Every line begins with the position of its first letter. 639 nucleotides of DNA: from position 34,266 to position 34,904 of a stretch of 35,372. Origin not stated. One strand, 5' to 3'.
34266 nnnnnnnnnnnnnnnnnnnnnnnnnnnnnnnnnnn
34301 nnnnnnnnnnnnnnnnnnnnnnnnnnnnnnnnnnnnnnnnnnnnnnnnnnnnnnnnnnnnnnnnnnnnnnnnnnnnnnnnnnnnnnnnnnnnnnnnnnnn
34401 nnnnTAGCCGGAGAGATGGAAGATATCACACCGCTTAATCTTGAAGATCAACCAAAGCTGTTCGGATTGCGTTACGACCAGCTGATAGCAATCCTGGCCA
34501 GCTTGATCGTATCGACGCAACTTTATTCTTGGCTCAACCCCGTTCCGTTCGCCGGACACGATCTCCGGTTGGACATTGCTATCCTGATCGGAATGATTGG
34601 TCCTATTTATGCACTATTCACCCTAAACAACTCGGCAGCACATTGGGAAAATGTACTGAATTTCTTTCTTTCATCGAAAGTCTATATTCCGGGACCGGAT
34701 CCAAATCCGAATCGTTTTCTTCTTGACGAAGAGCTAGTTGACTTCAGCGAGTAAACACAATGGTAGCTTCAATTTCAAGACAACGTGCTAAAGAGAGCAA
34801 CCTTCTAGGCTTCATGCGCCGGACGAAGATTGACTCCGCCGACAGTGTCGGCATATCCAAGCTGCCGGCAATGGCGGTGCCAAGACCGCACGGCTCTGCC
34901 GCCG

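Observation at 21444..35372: Chromosomal type IV secretion / conjugation-like cluster of atypical composition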

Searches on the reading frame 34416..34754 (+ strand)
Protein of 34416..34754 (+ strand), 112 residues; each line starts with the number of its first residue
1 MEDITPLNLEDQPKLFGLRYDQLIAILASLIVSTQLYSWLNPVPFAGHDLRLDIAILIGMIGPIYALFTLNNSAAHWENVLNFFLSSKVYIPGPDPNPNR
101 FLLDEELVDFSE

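Call 5: search_protein_families(library=pfam, proteins=[window:34416-34754:+], max_evalue=1)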
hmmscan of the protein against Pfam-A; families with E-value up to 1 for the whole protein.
window:34416-34754:+ (112 aa): 0 families

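Call 6: search_protein_families(library=ncbifam, proteins=[window:34416-34754:+], max_evalue=1)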
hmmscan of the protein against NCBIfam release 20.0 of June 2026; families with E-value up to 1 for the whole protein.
window:34416-34754:+ (112 aa): 0 families

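Call 9: find_encoding_contigs(protein=window:34416-34754:+, flank=10000, max_places=6)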
Protein window:34416-34754:+ (112 aa): 3 contigs read that carry it; 3 places shown.
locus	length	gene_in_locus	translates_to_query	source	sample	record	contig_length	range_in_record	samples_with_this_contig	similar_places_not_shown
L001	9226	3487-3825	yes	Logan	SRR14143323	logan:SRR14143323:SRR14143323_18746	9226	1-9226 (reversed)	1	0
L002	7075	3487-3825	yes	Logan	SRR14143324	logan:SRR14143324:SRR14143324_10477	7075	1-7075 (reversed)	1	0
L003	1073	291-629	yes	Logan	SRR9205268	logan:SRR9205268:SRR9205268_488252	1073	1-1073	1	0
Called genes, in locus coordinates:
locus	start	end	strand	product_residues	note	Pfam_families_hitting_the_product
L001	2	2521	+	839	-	?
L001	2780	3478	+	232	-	-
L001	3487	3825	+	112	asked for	-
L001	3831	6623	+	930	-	PF27097:VirB4_TrbE_N (weak), PF12846:AAA_10, PF19044:P-loop_TraG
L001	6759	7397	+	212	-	-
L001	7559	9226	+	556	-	?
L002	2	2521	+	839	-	?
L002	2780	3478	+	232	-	-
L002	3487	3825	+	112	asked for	-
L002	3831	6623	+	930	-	PF27097:VirB4_TrbE_N (weak), PF12846:AAA_10, PF19044:P-loop_TraG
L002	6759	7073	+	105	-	?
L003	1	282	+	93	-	?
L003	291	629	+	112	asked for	-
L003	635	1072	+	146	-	?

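Call 12: find_homologous_proteins(query=L001:3831-6623:+, max_evalue=0.00001)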
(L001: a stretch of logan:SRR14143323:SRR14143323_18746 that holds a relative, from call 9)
Query L001:3831-6623:+ (930 aa): 129 proteins with E <= 0.00001 among 8000 candidates; the best 120 are listed.
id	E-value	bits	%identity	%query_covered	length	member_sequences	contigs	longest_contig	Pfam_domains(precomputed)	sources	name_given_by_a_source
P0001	0.0e+0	2095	97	100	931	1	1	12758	PF19044.7,PF27097.1,PF12846.14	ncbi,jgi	jgi:type IV secretory pathway VirB4 component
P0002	0.0e+0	1963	90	100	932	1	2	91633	PF19044.7,PF27097.1,PF12846.14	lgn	-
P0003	0.0e+0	1943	88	100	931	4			PF19044.7,PF12846.14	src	-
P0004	0.0e+0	1848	84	100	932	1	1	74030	PF19044.7,PF12846.14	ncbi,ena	-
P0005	0.0e+0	1845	84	100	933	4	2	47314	PF19044.7,PF12846.14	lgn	-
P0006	0.0e+0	1841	84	100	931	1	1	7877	PF19044.7,PF12846.14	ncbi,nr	ncbi:MAG: ATP-binding protein [Candidatus Melainabacteria bacterium]|nr:ATP-binding protein [Candida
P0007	0.0e+0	1839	83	100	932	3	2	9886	PF19044.7,PF27097.1,PF11130.15,PF12846.14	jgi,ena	-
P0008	0.0e+0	1836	83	100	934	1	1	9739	PF19044.7,PF12846.14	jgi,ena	-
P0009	0.0e+0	1785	81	100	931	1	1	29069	PF19044.7,PF12846.14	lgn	-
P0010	0.0e+0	1779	80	100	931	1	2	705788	PF19044.7,PF12846.14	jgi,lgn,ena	jgi:hypothetical protein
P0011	0.0e+0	1777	81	100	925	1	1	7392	PF19044.7,PF12846.14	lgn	-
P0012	0.0e+0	1777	81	100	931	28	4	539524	PF19044.7,PF12846.14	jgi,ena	jgi:hypothetical protein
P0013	0.0e+0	1776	81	100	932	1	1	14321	PF19044.7,PF12846.14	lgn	-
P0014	0.0e+0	1763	79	100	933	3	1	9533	PF19044.7,PF12846.14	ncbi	ncbi:MAG TPA: ATP-binding protein [Trichormus sp.]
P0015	0.0e+0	1762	80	100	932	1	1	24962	PF19044.7,PF27097.1,PF12846.14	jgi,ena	-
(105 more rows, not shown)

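Call 13: search_dna_similar(query=L001:3831-6620:+, collection=plasmids, mode=protein, max_rows=25)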
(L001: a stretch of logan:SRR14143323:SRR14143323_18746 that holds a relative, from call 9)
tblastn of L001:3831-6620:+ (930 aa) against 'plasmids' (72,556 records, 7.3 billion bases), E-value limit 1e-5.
Records with a match: 4416; places in all: 4460; records where one place covers at least 80% of the query: 1.
Best place of each record, by identity: <60% 4416.
By first word of the organism name: Klebsiella 866; Escherichia 718; Salmonella 586; Enterobacter 348; Citrobacter 240; Acinetobacter 233; Pseudomonas 164; Enterococcus 148; Providencia 102; Vibrio 95; and 184 more.
By predicted mobility (MOB-suite, as given by PLSDB): conjugative 3470; non-mobilizable 571; mobilizable 375.
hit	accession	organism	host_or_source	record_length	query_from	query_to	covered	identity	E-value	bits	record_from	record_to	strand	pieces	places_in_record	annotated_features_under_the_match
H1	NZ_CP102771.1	Myxococcus stipitatus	-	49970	48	906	92%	23.2%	1e-22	112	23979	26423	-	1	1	ATP-binding protein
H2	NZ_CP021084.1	Deinococcus ficus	Ficus religiosa L.,cell ...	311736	210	915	76%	23.8%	1e-23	116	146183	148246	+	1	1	hypothetical protein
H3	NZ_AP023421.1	Pusillibacter faecalis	Homo sapiens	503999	177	889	77%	21.9%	9e-13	81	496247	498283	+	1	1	VirB4-like conjugal transfer ATPase, CD1110 family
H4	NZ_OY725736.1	Monoglobus pectinilyticus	-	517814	177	889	77%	21.9%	1e-12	81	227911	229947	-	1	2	VirB4-like conjugal transfer ATPase, CD1110 family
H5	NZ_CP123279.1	Myxococcus sp. MxC21-1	bacteria,soil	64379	221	898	73%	21.9%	3e-21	108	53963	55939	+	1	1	TraC family protein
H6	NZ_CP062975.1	Pontibacillus sp. ALD_SL1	mangrove mud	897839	296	891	64%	23.2%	6e-19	100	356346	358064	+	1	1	VirB4-like conjugal transfer ATPase, CD1110 family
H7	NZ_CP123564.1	Arsenophonus nasoniae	Nasonia vitripennis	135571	322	888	61%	24.3%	5e-15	88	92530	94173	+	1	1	traC: type IV secretion system protein TraC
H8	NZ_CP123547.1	Arsenophonus nasoniae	Nasonia vitripennis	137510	322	888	61%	24.3%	5e-15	88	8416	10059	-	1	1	traC: type IV secretion system protein TraC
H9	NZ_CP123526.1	Arsenophonus nasoniae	Nasonia vitripennis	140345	322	888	61%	24.3%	5e-15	88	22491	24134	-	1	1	traC: type IV secretion system protein TraC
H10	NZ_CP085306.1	Haladaptatus pallidirubidus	cell culture,saline soil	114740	320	928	65%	22.6%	2e-11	77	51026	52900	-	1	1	hypothetical protein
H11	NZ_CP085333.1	Haladaptatus salinisoli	cell culture,saline soil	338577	320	928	65%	22.2%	3e-11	76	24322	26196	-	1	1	hypothetical protein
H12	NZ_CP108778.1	Embleya sp. NBC_00896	-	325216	320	844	56%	25.7%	2e-21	108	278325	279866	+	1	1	ATP-binding protein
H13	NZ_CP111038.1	Haladaptatus caseinilyticus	cell culture,sediment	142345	320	928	65%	21.8%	1e-11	77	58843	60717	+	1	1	hypothetical protein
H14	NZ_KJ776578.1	Clostridium botulinum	-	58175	299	848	59%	24.0%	7e-21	107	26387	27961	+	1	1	VirB4-like conjugal transfer ATPase, CD1110 family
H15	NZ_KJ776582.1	Clostridium botulinum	-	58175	299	848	59%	24.0%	7e-21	107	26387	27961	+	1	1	VirB4-like conjugal transfer ATPase, CD1110 family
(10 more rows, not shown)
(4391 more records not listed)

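Call 15: find_encoding_contigs(protein=P0002, flank=10000, max_places=2)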
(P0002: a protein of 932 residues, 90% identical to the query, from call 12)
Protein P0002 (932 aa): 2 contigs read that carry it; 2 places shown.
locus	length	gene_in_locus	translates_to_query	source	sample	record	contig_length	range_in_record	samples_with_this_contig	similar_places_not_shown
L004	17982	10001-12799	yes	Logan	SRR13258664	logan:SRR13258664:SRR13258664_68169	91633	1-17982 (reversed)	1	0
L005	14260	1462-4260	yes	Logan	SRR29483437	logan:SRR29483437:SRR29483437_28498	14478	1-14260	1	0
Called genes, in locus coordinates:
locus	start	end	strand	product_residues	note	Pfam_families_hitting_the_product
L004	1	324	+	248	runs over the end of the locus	-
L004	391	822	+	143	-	-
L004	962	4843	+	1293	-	-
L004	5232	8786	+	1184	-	-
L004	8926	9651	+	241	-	-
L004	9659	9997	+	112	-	-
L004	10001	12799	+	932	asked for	PF27097:VirB4_TrbE_N (faint), PF12846:AAA_10, PF19044:P-loop_TraG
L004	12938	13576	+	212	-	-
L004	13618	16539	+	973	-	PF02534:T4SS-DNA_transf, PF10412:TrwB_AAD_bind (faint), PF12696:TraG-D_C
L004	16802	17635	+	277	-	PF13814:Replic_Relax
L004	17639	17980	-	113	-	?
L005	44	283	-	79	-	-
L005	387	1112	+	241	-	-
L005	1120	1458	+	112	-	-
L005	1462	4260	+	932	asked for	PF27097:VirB4_TrbE_N (faint), PF12846:AAA_10, PF19044:P-loop_TraG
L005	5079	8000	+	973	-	PF02534:T4SS-DNA_transf, PF10412:TrwB_AAD_bind (faint), PF12696:TraG-D_C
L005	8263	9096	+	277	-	PF13814:Replic_Relax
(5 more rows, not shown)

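Call 18: find_related_loci(query=A1, collection=genome_contigs, flank=10000)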
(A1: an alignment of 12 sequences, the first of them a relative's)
Query A1 (930 aa) in genome_contigs; peptide patterns used: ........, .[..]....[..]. (x = any residue, [..] = any of these).
138 stretches matched a pattern; 104 encode a relative of the query (tblastn E <= 1e-3); the best 80 are kept; 80 distinct loci.
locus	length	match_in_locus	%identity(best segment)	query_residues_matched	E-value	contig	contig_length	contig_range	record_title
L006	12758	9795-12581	97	1-929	0e+0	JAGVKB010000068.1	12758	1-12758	MAG: Candidatus Obscuribacterales bacterium isolate SW_5 c_000000052327, whole genome shotgun sequence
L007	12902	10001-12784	89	1-928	0e+0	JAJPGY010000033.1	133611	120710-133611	MAG: Proteobacteria bacterium isolate Centralia_MAG_122 k107_31093519, whole genome shotgun sequence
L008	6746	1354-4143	84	1-928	0e+0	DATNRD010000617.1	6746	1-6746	MAG TPA_asm: Candidatus Obscuribacterales bacterium isolate SMAG_U16524 k141_576798, whole genome shotgun sequence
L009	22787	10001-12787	84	1-928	0e+0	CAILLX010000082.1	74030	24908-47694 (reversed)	uncultured bacterium isolate AlinenLipids_bin-9350 genome assembly, contig: bin-9350:082/243, whole genome shotgun seque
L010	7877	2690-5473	84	1-928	0e+0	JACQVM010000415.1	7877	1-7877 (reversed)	MAG: Candidatus Melainabacteria bacterium isolate NC_groundwater_1463_Ag_S-0.65um_47_13 S_p65_S5_coassembly_k141_5214544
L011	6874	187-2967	80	1-928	0e+0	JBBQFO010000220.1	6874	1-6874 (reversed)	MAG: Candidatus Obscuribacterales bacterium isolate Co_metawrap_1026 Cmw_1026_k141_11454270_length_6874_cov_7.9958, whol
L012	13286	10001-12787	79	1-929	0e+0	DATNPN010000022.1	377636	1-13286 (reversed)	MAG TPA_asm: Planktothrix sp. isolate SMAG_U16482 k141_343681, whole genome shotgun sequence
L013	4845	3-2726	81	21-928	0e+0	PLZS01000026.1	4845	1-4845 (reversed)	MAG: Candidatus Melainabacteria bacterium isolate palsa_1080 73.20120700_P3D.118_contig_32495, whole genome shotgun sequ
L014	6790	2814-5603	80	1-930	0e+0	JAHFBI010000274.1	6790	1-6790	MAG: Candidatus Melainabacteria bacterium isolate nzgw195 NODE_21450_length_6791_cov_3.444528, whole genome shotgun sequ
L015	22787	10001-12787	80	1-928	0e+0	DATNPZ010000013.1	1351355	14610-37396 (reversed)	MAG TPA_asm: Drouetiella sp. isolate SMAG_U16494 k141_20890, whole genome shotgun sequence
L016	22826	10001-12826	78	1-930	0e+0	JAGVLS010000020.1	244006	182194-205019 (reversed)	MAG: Candidatus Obscuribacterales bacterium isolate SW_20 c_000000014799, whole genome shotgun sequence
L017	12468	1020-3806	79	1-928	0e+0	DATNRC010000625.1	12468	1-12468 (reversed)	MAG TPA_asm: Candidatus Obscuribacterales bacterium isolate SMAG_U16523 k141_17888, whole genome shotgun sequence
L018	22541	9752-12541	78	1-928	0e+0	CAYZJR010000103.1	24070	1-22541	MAG TPA_asm: uncultured Candidatus Obscuribacterales bacterium isolate SRP287051_co1_159 genome assembly, contig: NODE_3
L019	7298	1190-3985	78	1-929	0e+0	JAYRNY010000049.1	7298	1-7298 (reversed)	MAG: bacterium isolate XM2_XAASGE4bin.41 k141_49072, whole genome shotgun sequence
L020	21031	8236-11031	78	1-929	0e+0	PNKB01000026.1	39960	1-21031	MAG: Cyanobacteria bacterium PR.3.49 PR_1000331_39960, whole genome shotgun sequence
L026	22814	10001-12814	77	1-930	0e+0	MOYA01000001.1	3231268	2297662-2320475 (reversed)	MAG: Candidatus Obscuribacter phosphatis isolate EBPR_351 scaffold1, whole genome shotgun sequence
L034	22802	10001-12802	77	4-928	0e+0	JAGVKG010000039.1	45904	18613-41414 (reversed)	MAG: Candidatus Obscuribacterales bacterium isolate SW_9 c_000000045460, whole genome shotgun sequence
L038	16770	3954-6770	77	1-929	0e+0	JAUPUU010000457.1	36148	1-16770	MAG: Cyanobacteriota bacterium erpe_2018_sw_21hr_WHONDRS-SW48-000092_B_bin.40 scaffold_980936, whole genome shotgun sequ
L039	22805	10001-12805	78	1-928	0e+0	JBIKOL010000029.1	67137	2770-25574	MAG: Candidatus Obscuribacteraceae bacterium isolate ME2014-11-02_3300042937_group5_bin83 Rohwer_bin1404_scaffold_120_c1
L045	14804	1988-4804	76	1-929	0e+0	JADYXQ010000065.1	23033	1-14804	MAG: Candidatus Obscuribacter sp. isolate MP5G1 95 k99_520304, whole genome shotgun sequence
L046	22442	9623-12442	76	1-929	0e+0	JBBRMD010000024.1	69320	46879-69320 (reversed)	MAG: Candidatus Obscuribacterales bacterium isolate La1_metabat2.001 LA1C_B2.001_k141_2440289L_69320_cov_12.0678, whole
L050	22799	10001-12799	76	1-928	0e+0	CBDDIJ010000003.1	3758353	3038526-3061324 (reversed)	MAG: Candidatus Obscuribacterales bacterium isolate d5e4265f-a358-4786-9086-93a4549b7058 genome assembly, contig: contig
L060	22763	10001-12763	76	19-928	0e+0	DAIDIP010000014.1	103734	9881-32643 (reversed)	MAG TPA_asm: Candidatus Melainabacteria bacterium isolate clean16 NODE_14_length_103734_cov_46.975322, whole genome shot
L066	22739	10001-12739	72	31-928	0e+0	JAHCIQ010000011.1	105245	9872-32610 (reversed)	MAG: Cyanobacteria bacterium TGS_CYA1 CYA1_11, whole genome shotgun sequence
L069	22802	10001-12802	75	1-928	0e+0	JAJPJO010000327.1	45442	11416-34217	MAG: Proteobacteria bacterium isolate Centralia_MAG_505 k107_7254775, whole genome shotgun sequence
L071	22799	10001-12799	77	1-928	0e+0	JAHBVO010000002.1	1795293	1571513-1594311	MAG: Candidatus Obscuribacterales bacterium isolate ACE_CYA3 CYA3_2, whole genome shotgun sequence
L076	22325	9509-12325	77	1-929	0e+0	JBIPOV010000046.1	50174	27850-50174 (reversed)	MAG: Candidatus Obscuribacteraceae bacterium isolate ME2014-09-24_3300034019_group5_bin156 Rohwer_bin1402_scaffold_247_c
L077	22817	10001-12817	76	1-929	0e+0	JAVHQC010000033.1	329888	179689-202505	MAG: Cyanobacteria bacterium auto_48_18 WB_2019_0_1um_8_length_329888_cov_10, whole genome shotgun sequence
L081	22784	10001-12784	77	1-928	0e+0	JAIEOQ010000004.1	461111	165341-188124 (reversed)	MAG: Candidatus Obscuribacterales bacterium isolate co.spades.DASTOOL.1kb_121 c_000000445316, whole genome shotgun seque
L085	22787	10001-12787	72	13-928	0e+0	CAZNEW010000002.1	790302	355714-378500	MAG TPA_asm: uncultured Candidatus Obscuribacterales bacterium isolate binchicken_co179_25 genome assembly, contig: NODE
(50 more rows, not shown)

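Call 23: search_protein_families(library=pfam, proteins=[L004:16802-17635:+, L045:8730-9881:+, L050:18420-19442:+, L038:14847-16184:-, L076:18944-19927:-, L077:20594-21097:-, L046:21832-22392:-, L071:19551-20741:-, L081:19173-20120:-, L001:6759-7397:+], max_evalue=0.01)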
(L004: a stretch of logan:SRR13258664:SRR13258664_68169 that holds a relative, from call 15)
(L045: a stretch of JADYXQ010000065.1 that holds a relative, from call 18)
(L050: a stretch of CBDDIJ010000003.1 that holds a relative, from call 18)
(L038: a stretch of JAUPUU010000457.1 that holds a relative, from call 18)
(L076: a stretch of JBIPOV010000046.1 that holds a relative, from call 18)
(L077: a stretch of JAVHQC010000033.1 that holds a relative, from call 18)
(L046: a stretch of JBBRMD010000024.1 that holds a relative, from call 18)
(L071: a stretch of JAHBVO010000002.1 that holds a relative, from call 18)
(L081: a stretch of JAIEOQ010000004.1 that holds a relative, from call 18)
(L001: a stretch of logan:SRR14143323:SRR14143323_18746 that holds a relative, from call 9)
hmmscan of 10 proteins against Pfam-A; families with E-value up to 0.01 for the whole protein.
L004:16802-17635:+ (277 aa): 3 families
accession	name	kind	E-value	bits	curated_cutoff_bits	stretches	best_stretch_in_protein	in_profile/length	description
PF13814.12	Replic_Relax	-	6.6e-12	46.3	25.3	1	27-190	3-163/191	Replication-relaxation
PF12840.13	HTH_20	-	0.003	17.9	27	1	31-64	16-47/51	Helix-turn-helix domain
PF14053.11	DUF4248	-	0.005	17.3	27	1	32-59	3-30/68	Domain of unknown function (DUF4248)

L045:8730-9881:+ (383 aa): 1 family
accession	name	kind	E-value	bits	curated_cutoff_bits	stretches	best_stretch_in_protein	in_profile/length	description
PF00079.25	Serpin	-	1.7e-89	301.1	27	1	24-383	2-370/370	Serpin (serine protease inhibitor)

L050:18420-19442:+ (340 aa): 6 families
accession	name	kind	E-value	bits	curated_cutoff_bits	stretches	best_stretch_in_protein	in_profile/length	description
PF00005.33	ABC_tran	-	3.3e-34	118.9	25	1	40-191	1-136/137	ABC transporter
PF08352.17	oligo_HPY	-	2.5e-19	69.9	27.1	1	243-309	1-65/65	Oligopeptide/dipeptide transporter, C-terminal region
PF13401.12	AAA_22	-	0.00061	20.6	27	1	55-129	10-80/130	AAA domain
PF02463.25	SMC_N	-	0.00064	19.6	40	1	54-230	28-205/220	RecF/RecN/SMC N terminal domain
PF13191.12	AAA_16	-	0.0015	19.5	32.6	1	49-148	21-103/167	AAA ATPase domain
PF13304.12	AAA_21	-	0.0032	18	27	0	159-212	233-288/304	AAA domain, putative AbiEii toxin, Type IV TA system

L038:14847-16184:- (445 aa): 2 families
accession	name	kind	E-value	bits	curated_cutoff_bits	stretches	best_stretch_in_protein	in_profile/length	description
PF13508.13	Acetyltransf_7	-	0.00055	20.7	27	1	76-152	4-76/84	Acetyltransferase (GNAT) domain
PF00583.31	Acetyltransf_1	-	0.00055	20.6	20.7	1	68-134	26-94/116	Acetyltransferase (GNAT) family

L076:18944-19927:- (327 aa): 3 families
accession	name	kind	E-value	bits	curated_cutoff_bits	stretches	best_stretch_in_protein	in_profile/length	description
PF01656.29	CbiA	-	1.5e-11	44.7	25.4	1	7-238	6-118/125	CobQ/CobB/MinD/ParA nucleotide binding domain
PF13614.12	AAA_31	-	0.00092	19.6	27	1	8-51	10-53/177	AAA domain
PF02374.21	ArsA_ATPase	-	0.0055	16.4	24.3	0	3-48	4-49/305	Anion-transporting ATPase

L077:20594-21097:- (167 aa): 1 family
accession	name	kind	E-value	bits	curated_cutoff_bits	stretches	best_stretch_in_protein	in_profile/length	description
PF01475.25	FUR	-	8.5e-19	68.3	23.1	1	19-132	12-120/121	Ferric uptake regulator family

L046:21832-22392:- (186 aa): 0 families

L071:19551-20741:- (396 aa): 11 families
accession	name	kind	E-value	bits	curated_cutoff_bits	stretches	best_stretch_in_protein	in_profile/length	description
PF02737.24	3HCDH_N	-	8.5e-61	205.4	22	1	5-182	1-179/180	3-hydroxyacyl-CoA dehydrogenase, NAD binding domain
PF00725.27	3HCDH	-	5.6e-42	142.6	22.1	2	186-279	2-97/97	3-hydroxyacyl-CoA dehydrogenase, C-terminal domain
PF03721.20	UDPG_MGDP_dh_N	-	2.7e-05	24.3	27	1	5-91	2-86/187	UDP-glucose/GDP-mannose dehydrogenase family, NAD binding domain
PF03446.21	NAD_binding_2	-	4.6e-05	23.9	21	1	6-119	2-95/161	NAD binding domain of 6-phosphogluconate dehydrogenase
PF01266.30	DAO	-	9.8e-05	22.5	27.9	1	6-37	2-33/353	FAD dependent oxidoreductase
PF01210.29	NAD_Gly3P_dh_N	-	0.00012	22.5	23.1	1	6-92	2-80/158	NAD-dependent glycerol-3-phosphate dehydrogenase N-terminus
PF07992.20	Pyr_redox_2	-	0.00036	20.5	26.1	1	4-59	143-203/291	Pyridine nucleotide-disulphide oxidoreductase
PF00106.31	adh_short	-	0.0023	17.9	26.6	1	6-120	3-112/195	short chain dehydrogenase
PF00070.33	Pyr_redox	-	0.0024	18.8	22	1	5-56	1-52/82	Pyridine nucleotide-disulphide oxidoreductase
PF03807.23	F420_oxidored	-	0.0025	18.8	21.6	1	6-41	2-39/94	NADP oxidoreductase coenzyme F420-dependent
PF02558.23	ApbA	-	0.0086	16.1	22.2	0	6-89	1-74/150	Ketopantoate reductase PanE/ApbA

L081:19173-20120:- (315 aa): 1 family
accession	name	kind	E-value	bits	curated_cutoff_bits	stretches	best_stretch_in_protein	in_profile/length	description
PF14371.13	DUF4412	-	0.0057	16.9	21.6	0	57-217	40-191/191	Domain of unknown function (DUF4412)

L001:6759-7397:+ (212 aa): 0 families

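Call 30: get_annotated_region(hit=H1, flank=12000)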
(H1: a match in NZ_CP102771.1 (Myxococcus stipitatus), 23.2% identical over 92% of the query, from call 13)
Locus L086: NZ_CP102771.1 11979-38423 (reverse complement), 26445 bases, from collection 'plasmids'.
description: Myxococcus stipitatus strain YRE12 plasmid pYRE, complete sequence
organism: Myxococcus stipitatus (NCBI taxid 83455)
taxonomy: Bacteria; Myxococcota; Myxococcia; Myxococcales; Myxococcaceae; Myxococcus; Myxococcus stipitatus
host: -; source: -; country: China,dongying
typing (MOB-suite, as given by PLSDB): non-mobilizable
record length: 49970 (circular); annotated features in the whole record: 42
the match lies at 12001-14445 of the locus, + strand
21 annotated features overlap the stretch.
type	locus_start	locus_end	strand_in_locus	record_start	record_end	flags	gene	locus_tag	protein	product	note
CDS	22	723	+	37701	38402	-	-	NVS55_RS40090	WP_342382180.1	TIGR02269 family lipoprotein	-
CDS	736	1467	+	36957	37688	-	-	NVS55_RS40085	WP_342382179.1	double-CXXCG motif protein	-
CDS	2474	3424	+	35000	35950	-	-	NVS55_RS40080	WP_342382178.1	ArdC-like ssDNA-binding domain-containing protein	-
CDS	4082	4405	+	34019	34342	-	-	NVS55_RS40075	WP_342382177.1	hypothetical protein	-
CDS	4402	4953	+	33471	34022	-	-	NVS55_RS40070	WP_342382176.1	hypothetical protein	-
CDS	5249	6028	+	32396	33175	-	-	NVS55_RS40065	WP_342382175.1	ParA family protein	-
CDS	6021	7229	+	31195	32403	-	-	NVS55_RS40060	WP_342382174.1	ParB/RepB/Spo0J family partition protein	-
CDS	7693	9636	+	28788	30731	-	-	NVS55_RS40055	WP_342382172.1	TraM recognition domain-containing protein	-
CDS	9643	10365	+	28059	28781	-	-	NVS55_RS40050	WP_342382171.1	hypothetical protein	-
CDS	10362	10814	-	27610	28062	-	-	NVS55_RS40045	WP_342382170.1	hypothetical protein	-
CDS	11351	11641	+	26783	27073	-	-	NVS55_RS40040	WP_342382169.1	hypothetical protein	-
CDS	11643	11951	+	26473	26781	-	-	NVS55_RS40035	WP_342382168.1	hypothetical protein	-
CDS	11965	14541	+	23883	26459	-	-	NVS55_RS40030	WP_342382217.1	ATP-binding protein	-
CDS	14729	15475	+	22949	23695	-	-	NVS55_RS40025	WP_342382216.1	hypothetical protein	-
CDS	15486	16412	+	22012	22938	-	-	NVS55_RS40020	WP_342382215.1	hypothetical protein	-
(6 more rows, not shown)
